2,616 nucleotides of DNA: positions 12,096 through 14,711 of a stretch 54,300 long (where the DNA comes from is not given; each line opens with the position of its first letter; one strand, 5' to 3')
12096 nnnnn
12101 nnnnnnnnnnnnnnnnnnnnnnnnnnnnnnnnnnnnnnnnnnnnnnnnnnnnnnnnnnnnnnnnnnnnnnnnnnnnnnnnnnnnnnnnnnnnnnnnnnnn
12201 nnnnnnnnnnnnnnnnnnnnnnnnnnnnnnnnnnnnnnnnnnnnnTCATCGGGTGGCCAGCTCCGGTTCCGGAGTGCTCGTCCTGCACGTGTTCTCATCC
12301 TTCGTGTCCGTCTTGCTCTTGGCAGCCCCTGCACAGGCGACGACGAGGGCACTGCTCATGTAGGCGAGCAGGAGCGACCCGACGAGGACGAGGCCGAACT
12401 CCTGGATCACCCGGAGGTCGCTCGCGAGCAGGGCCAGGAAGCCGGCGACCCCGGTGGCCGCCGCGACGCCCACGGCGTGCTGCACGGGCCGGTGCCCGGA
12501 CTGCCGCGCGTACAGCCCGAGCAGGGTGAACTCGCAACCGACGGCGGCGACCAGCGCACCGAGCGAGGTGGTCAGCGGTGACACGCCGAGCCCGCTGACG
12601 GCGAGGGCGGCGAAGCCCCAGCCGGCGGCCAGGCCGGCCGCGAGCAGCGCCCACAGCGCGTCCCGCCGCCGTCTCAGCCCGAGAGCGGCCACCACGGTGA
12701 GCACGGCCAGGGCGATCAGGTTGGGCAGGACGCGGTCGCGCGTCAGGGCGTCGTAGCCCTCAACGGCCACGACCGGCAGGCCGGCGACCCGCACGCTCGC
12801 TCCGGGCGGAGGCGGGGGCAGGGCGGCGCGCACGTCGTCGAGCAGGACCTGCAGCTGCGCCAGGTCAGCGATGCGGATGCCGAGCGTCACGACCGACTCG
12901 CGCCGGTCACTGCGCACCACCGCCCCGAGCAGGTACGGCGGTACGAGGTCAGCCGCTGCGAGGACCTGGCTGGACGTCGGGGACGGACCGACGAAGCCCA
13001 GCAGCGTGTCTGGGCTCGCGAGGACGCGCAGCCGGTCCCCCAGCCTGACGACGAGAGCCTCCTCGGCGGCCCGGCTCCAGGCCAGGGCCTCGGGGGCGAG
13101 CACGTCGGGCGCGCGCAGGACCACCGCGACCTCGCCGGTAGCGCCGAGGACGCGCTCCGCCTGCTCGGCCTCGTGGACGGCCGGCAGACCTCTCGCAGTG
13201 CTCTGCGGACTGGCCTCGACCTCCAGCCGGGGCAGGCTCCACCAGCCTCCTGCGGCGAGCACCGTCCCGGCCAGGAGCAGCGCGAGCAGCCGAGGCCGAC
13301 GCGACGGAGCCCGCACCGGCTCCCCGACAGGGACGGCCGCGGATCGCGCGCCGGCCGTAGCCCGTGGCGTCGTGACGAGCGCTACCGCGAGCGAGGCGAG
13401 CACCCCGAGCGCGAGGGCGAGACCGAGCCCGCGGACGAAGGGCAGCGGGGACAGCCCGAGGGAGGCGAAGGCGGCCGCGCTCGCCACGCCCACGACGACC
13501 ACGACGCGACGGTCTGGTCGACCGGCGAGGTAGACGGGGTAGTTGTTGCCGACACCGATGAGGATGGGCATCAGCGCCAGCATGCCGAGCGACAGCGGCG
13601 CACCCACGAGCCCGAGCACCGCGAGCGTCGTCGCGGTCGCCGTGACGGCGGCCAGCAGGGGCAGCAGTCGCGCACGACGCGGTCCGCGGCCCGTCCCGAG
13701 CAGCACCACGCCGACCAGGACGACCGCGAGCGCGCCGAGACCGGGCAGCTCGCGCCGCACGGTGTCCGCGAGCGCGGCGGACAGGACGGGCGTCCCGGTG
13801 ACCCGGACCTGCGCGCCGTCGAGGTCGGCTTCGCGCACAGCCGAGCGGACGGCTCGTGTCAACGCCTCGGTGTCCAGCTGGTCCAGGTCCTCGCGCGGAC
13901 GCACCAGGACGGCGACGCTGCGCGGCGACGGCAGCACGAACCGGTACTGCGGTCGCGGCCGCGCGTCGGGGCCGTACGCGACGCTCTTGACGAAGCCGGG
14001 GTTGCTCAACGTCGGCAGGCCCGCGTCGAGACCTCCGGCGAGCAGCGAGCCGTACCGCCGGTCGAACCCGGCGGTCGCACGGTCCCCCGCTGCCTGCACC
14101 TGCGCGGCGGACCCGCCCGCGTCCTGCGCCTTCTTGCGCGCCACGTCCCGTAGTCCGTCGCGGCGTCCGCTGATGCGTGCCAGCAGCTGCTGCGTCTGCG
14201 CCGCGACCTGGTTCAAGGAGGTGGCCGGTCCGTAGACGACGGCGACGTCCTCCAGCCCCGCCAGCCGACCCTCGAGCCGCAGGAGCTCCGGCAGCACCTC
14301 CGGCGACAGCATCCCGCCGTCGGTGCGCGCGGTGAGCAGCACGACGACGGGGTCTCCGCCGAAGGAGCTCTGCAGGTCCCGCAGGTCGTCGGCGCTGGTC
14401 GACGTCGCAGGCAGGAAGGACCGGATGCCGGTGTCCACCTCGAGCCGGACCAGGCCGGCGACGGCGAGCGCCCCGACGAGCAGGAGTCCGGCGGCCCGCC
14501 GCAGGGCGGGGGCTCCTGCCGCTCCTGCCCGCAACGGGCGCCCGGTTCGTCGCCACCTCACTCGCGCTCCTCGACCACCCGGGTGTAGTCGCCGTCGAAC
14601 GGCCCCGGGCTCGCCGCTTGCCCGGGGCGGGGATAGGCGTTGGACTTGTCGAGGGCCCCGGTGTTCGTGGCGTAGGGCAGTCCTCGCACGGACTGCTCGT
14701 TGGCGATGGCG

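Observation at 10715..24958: Mce lipid-transport operon fused into a single translationally coupled 12-gene unit with an MMPL-like protein, a parvulin foldase and a 2-TM peptide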

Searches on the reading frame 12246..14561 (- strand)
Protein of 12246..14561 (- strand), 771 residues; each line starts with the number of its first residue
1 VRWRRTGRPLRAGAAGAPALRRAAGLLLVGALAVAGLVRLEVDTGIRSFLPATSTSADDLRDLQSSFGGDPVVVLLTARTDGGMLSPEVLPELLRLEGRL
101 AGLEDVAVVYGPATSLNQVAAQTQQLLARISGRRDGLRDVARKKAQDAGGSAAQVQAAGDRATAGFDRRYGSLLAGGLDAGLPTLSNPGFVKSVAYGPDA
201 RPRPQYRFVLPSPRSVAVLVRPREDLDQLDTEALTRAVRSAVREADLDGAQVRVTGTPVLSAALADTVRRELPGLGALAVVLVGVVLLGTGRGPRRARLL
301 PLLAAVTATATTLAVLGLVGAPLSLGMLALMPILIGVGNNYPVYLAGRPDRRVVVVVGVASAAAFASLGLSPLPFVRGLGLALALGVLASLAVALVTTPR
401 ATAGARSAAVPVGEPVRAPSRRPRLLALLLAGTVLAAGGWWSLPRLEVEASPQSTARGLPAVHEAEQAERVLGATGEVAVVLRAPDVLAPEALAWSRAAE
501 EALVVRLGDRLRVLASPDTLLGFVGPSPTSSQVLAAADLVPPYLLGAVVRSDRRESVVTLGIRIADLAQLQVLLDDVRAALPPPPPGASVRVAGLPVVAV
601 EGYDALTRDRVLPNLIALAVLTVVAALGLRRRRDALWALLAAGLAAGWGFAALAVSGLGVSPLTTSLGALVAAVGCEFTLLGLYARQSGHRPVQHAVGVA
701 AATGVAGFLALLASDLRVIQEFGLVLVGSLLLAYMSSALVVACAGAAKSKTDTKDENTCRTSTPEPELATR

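Call 5: search_protein_families(library=pfam, proteins=[window:12246-14561:-], max_evalue=1)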
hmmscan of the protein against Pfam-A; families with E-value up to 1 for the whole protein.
window:12246-14561:- (771 aa): 1 family
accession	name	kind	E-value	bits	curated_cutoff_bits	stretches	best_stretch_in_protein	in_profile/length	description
PF03176.21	MMPL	-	5.1e-15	55.7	20.5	3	216-348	88-225/333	MMPL family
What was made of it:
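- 12246..14561 (-): Mce-associated RND transporter, 771 aa: 12 TM helices and two extracytoplasmic porter domains. PD1 carries a helical hairpin at residues 112-178. Glu677 in TM10 is invariant. Pfam MMPL 5e-15 (call 5).
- On MmpL (MMPL) family of RND transporters: Pfam MMPL scores 55.7 bits against a cut-off of 20.5, so it is met (call 5).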

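Call 9: search_protein_families(library=ncbifam, proteins=[window:12246-14561:-], max_evalue=0.01)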
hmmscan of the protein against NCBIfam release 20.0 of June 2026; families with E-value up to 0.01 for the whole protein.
window:12246-14561:- (771 aa): 4 families
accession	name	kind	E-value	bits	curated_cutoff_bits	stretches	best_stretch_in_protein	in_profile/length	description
TIGR00921.1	2A067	subfamily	1.1e-40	139.4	351.9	4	208-348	129-269/733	hydrophobe/amphiphile efflux-3 (HAE3) family transporter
TIGR03480.1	HpnN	hypoth_equivalog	1.2e-08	33.4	751.85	1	99-400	543-854/862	hopanoid biosynthesis associated RND transporter like protein HpnN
TIGR00833.1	actII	subfamily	1.8e-06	26.6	874.7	1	216-348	118-255/910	MMPL family RND transporter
NF052374.1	HopndTporHpnN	equivalog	8e-06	24.2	1100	1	218-399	668-851/858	hopanoid transporter HpnN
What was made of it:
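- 12246..14561 (-): NCBIfam HAE3 1e-40, below its cut-off (call 9).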

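Call 10: search_solved_structures(query=window:12246-14561:-, max_evalue=1, show_alignments=2)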
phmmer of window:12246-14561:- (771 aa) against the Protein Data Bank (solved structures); distinct sequences matched with E-value up to 1: 2.
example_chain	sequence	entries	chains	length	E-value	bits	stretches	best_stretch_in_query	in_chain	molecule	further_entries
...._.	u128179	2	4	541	0.24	12.9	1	620-698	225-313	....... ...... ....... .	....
9g6x_A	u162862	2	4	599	0.28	12.7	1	620-698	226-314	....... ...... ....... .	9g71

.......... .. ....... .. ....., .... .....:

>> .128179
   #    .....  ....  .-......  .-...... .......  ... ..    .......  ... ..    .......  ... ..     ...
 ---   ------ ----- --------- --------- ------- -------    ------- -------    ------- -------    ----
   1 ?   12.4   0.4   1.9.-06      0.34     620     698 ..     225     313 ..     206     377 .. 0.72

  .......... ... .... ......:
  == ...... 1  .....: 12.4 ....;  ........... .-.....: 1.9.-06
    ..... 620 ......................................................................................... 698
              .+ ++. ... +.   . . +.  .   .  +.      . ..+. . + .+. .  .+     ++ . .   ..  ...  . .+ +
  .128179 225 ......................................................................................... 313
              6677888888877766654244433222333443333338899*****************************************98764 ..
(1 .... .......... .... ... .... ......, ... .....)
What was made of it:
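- Tried and rejected: Sequence search of the RND protein against the PDB: no meaningful hit (call 10).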

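Call 11: find_homologous_proteins(query=window:12246-14561:-, max_evalue=0.00001)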
Query window:12246-14561:- (771 aa): 449 proteins with E <= 0.00001 among 8000 candidates; the best 120 are listed.
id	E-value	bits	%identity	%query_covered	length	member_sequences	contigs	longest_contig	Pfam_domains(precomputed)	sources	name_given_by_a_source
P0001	0.0e+0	1570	100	100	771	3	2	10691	PF03176.22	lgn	-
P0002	0.0e+0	1152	79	95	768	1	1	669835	PF03176.22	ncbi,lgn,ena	-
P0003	0.0e+0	1083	75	94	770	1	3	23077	PF03176.22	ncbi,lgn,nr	ncbi:MAG: hypothetical protein JWN08_3250 [Frankiales bacterium]|nr:hypothetical protein [Frankiales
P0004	0.0e+0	1056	73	97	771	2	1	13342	PF03176.22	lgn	-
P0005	0.0e+0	1053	74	95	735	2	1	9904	PF03176.22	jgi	jgi:predicted RND superfamily exporter protein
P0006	2.6e-292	990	69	98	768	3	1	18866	PF03176.22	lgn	-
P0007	1.6e-288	977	69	95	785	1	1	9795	PF03176.22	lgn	-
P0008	1.6e-281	954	67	95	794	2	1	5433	PF03176.22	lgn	-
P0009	7.2e-281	952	67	97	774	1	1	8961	PF03176.22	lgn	-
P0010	1.1e-277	941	67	94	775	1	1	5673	PF03176.22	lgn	-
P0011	2.6e-277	940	66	98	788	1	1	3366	PF03176.22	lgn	-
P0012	2.0e-232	792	59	96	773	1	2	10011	PF03176.22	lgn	-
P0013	7.2e-202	691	52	93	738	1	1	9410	PF03176.22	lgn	-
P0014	7.6e-199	681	53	92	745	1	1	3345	PF03176.22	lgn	-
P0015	1.2e-198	680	51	94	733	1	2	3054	PF03176.22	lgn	-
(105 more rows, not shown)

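Call 13: find_related_loci(query=A1, collection=genome_contigs, flank=10000)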
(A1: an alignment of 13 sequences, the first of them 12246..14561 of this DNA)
Query A1 (771 aa) in genome_contigs; peptide patterns used: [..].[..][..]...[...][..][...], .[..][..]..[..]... (x = any residue, [..] = any of these).
209 stretches matched a pattern; 144 encode a relative of the query (tblastn E <= 1e-3); the best 80 are kept; 80 distinct loci.
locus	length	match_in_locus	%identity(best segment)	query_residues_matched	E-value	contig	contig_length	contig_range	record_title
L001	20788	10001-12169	75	39-762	0e+0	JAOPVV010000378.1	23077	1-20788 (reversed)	MAG: Frankiales bacterium isolate RYN_157 scaffold_1591470, whole genome shotgun sequence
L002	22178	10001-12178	79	43-769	0e+0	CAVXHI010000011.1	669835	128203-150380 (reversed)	MAG: uncultured Actinomycetota bacterium isolate MFD02581.bin.2.164 genome assembly, contig: contig_8175, whole genome s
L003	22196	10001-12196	52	26-757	8e-179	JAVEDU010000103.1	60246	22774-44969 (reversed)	MAG: Actinomycetota bacterium isolate BP_184 scaffold_4766042, whole genome shotgun sequence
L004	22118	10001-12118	52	32-734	6e-177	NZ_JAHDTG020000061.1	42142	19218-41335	Pseudonocardia sp. H11422 NODE_61, whole genome shotgun sequence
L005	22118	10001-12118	52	32-734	4e-175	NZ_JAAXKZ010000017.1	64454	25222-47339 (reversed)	Pseudonocardia bannensis strain DSM 45300 NODE_17_length_64454_cov_21.041818, whole genome shotgun sequence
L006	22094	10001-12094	45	24-722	2e-169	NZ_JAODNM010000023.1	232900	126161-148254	MAG: Amycolatopsis sp. isolate RYN_118 scaffold_1447266, whole genome shotgun sequence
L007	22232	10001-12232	46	25-759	2e-167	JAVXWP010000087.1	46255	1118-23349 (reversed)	MAG: Actinomycetota bacterium isolate BP_308 scaffold_1885119, whole genome shotgun sequence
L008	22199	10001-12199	47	20-740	7e-166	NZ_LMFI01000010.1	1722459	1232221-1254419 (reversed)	Nocardioides sp. Root140 contig_2, whole genome shotgun sequence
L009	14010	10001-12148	49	34-741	2e-165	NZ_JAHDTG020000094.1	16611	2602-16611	Pseudonocardia sp. H11422 NODE_94, whole genome shotgun sequence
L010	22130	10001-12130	46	36-740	1e-165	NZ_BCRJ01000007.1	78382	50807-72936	Nocardioides jensenii JCM 1364 = NBRC 14755, whole genome shotgun sequence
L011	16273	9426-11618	44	2-741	2e-163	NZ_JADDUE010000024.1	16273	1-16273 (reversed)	Saccharopolyspora sp. HNM0986 NODE_24_length_16273_cov_72.391363_cov_72.391363, whole genome shotgun sequence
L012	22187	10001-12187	48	21-744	3e-162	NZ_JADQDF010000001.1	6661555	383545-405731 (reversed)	Pseudonocardia oceani strain KRD185 1, whole genome shotgun sequence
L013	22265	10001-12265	44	36-771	5e-160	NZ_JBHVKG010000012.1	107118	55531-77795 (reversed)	Nocardioides sp. NPDC057764 NPDC057764_T28_H10.ctg-0012, whole genome shotgun sequence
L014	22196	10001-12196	50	36-761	3e-160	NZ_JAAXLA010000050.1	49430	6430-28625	Pseudonocardia acidicola strain K10HN5 NODE_50_length_49430_cov_47.100542, whole genome shotgun sequence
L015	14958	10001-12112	47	40-740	7e-159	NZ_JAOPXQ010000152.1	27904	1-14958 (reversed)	MAG: Aeromicrobium sp. isolate RYN_205 scaffold_401554, whole genome shotgun sequence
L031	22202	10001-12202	45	34-764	5e-155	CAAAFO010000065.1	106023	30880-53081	Frankia symbiont of Datisca glomerata isolate Dd1 Dg vc genome assembly, contig: scaffold00015, whole genome shotgun seq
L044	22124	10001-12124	43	34-741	2e-150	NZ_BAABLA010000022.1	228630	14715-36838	Haloechinothrix salitolerans strain JCM 15899 sequence022, whole genome shotgun sequence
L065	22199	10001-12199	43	36-767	3e-144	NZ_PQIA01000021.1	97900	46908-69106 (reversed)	Amycolatopsis circi strain DSM 45561 NODE_17, whole genome shotgun sequence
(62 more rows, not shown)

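Call 39: predict_structure(alignment_id=A2)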
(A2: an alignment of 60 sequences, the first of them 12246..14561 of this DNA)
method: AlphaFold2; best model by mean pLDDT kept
length: 771 residues; sequences in the alignment: 60
mean_pLDDT: 90.0   pTM: 0.84
mean pLDDT of the five models: 90.0, 88.5, 87.1, 87.1, 86.8
residues with pLDDT >= 90: 583; 70-90: 129; 50-70: 32; < 50: 27
segments of 3 or more residues with pLDDT < 50: 1-5, 7-9, 755-771
pLDDT, mean of each block of 10 residues (from residue 1): 46 66 91 95 89 94 92 96 95 97 94 92 87 93 97 97 92 78 92 93 90 96 89 96 94 94 92 94 97 91 94 95 87 88 92 97 95 92 95 92 61 67 94 97 92 87 92 92 98 97 95 92 91 91 89 96 89 97 98 95 91 95 97 97 97 94 87 96 93 95 96 94 95 97 77 48 43 41
secondary structure, 60 per line:
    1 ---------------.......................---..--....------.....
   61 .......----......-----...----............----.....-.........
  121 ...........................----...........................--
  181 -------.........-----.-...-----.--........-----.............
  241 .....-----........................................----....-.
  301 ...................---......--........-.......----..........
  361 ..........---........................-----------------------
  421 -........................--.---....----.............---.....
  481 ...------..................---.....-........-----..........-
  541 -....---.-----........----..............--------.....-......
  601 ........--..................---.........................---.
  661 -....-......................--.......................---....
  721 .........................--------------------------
elements in order (helices of 4 or more, strands of 3 or more residues): H16-38 H46-49 H56-67 E72-77 H90-101 E106-110 H112-147 H152-178 H188-195 E215-222 H228-245 E251-256 H257-290 H295-298 H300-319 H325-328 H331-338 H340-346 H351-370 H374-397 H422-445 H452-455 H460-472 E476-483 H490-507 E511-515 H517-524 H530-539 H542-545 E555-562 H567-580 E589-593 H595-608 H611-628 H632-656 H662-665 H667-688 H691-713 H717-745
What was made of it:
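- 12246..14561 (-): AF2 model pLDDT 90 (call 39).
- On MmpL (MMPL) family of RND transporters: AF2 model with pLDDT 90 (call 39).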

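Call 41: fold_search(model_id=the predicted structure, library=pdb)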
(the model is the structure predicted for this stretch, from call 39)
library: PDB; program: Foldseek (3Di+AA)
matches with E <= 10: 524; with E <= 0.001: 312
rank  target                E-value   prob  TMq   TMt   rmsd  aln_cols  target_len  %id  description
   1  9u4t_A                9.8e-20  1.00  0.62  0.64   8.0       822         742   15  Cryo-EM map of MSMEG_3496 in complex with AcpM, size exclusion chromatography peak1 (released 2025-12-10)
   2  8zkp_A                4.1e-19  1.00  0.62  0.62   8.6       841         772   16  Cryo-EM structure of the efflux transporter MmpL5/MmpS5 from Mycobacterium tuberculosis, C3 symmetry (released 2025-05-21)
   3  9gi0_B                4.5e-19  1.00  0.63  0.67   6.3       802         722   14  Truncated MmpL4 in detergent (released 2025-02-19)
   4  9b43                  1.8e-18  1.00  0.62  0.65   6.8       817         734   16  Mycolicibacterium smegmatis MmpL4 structure (released 2024-10-02)
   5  5khn_B                2.4e-18  1.00  0.63  0.57  13.8       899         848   17  Crystal structures of the Burkholderia multivorans hopanoid transporter HpnN (released 2017-06-14)
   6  9syj_C                2.7e-18  1.00  0.63  0.66   6.6       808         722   15  Asymmetric hexameric MmpS4-MmpL4 complex from Mycobacterium tuberculosis with "short" coiled-coil domain (released 2026-01-28)
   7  9syj_A                2.7e-18  1.00  0.63  0.61   8.5       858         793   14  Asymmetric hexameric MmpS4-MmpL4 complex from Mycobacterium tuberculosis with "short" coiled-coil domain (released 2026-01-28)
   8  5khn_A                5.0e-18  1.00  0.61  0.56  13.1       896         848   18  Crystal structures of the Burkholderia multivorans hopanoid transporter HpnN (released 2017-06-14)
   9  9rfu_D                6.1e-18  1.00  0.62  0.65   7.4       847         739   15  M.tuberculosis MmpS5L5-acpM complex (released 2025-08-13)
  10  9s2u_D                9.7e-18  1.00  0.61  0.64   7.2       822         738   16  1:1 complex of M.tuberculosis MmpL5 and M.smegmatis AcpM (released 2025-10-08)
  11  9mw0_D                1.3e-17  1.00  0.62  0.62   9.0       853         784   14  Bipartite complex of MmpL5-AcpM from Mycolicibacterium smegmatis (released 2025-07-30)
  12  9syj_B                1.5e-17  1.00  0.63  0.61   7.7       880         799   14  Asymmetric hexameric MmpS4-MmpL4 complex from Mycobacterium tuberculosis with "short" coiled-coil domain (released 2026-01-28)
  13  9dp6_A                2.0e-17  1.00  0.63  0.66   6.8       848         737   14  Mycolicibacterium smegmatis MmpL5-AcpM structure (released 2024-10-23)
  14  9mx0_A                2.6e-17  1.00  0.63  0.67   6.3       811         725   15  Cluster of bipartite complex of MmpL5-AcpM from Mycolicibacterium smegmatis (released 2025-07-30)
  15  6ajf                  3.0e-17  1.00  0.60  0.52   7.8       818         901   16  Crystal structure of mycolic acid transporter MmpL3 from Mycobacterium smegmatis (released 2018-12-26)
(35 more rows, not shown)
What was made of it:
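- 12246..14561 (-): Foldseek top matches are MmpL4/5, HpnN and MmpL3 (call 41).
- On MmpL (MMPL) family of RND transporters: Foldseek matches to MmpL3/4/5 (call 41).
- Closest known: MmpL/HpnN-type RND lipid transporters. Same: Foldseek probability is 1.0 and TM-score about 0.62 to MmpL4/5, HpnN and MmpL3 (call 41).
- Its top structural matches are lipid-type RNDs: MmpL4/5, HpnN, MmpL3, NPC1L1 and Patched (calls 39, 41). The RND fold is that of autonomous lipid and siderophore exporters such as MmpL3/4/5 and HpnN (call 41).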

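Call 51: search_protein_families(library=pfam, alignment_id=A3, max_evalue=0.00001)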
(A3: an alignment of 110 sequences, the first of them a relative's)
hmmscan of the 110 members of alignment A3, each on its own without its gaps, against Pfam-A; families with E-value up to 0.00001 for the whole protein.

A. member 1, L001:13955-14569:- (204 aa): 3 families
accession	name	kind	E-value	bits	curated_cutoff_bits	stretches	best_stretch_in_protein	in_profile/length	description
PF00072.30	Response_reg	-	4.4e-18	65.9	30.2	1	5-115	1-109/111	Response regulator receiver domain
PF00196.25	GerE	-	9.7e-14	51.2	23.5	1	145-194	6-55/57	Bacterial regulatory proteins, luxR family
PF08281.18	Sigma70_r4_2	-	7.3e-06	26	25.7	0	145-184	14-54/54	Sigma-70, region 4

B. families by the number of members that match (of 110 scanned): 89 families (the first 25 are shown)
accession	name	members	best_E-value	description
PF00196.25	GerE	13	1.3e-19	Bacterial regulatory proteins, luxR family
PF00072.30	Response_reg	9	4.4e-22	Response regulator receiver domain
PF02518.31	HATPase_c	8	2.5e-19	Histidine kinase-, DNA gyrase B-, and HSP90-like ATPase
PF00440.29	TetR_N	7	6.4e-34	Bacterial regulatory proteins, tetR family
PF17932.6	TetR_C_24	6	2.5e-28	Tetracyclin repressor-like, C-terminal domain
PF00106.31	adh_short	5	1.9e-44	short chain dehydrogenase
PF13561.12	adh_short_C2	5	5.5e-38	Enoyl-(Acyl carrier protein) reductase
PF01039.27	Carboxyl_trans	4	1.1e-134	Carboxyl transferase domain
PF02786.22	CPSase_L_D2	4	2e-73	Carbamoyl-phosphate synthase L chain, ATP binding domain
PF00289.28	Biotin_carb_N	4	5.8e-43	Biotin carboxylase, N-terminal domain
PF02785.25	Biotin_carb_C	4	1.9e-34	Biotin carboxylase C-terminal domain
PF00005.33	ABC_tran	4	2.6e-27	ABC transporter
PF00364.28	Biotin_lipoyl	4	2.2e-18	Biotin-requiring enzyme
PF03255.19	ACCA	4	1.5e-17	Acetyl co-enzyme A carboxylase carboxyltransferase-like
PF07478.18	Dala_Dala_lig_C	4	5.4e-14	D-ala D-ala ligase C-terminus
PF00067.27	p450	3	5.1e-36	Cytochrome P450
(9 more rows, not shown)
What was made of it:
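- Tried and rejected: The first two downstream genes of 55 loci are heterogeneous; LuxR-type response regulators, kinases, TetR regulators and SDRs are the most frequent (call 51).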
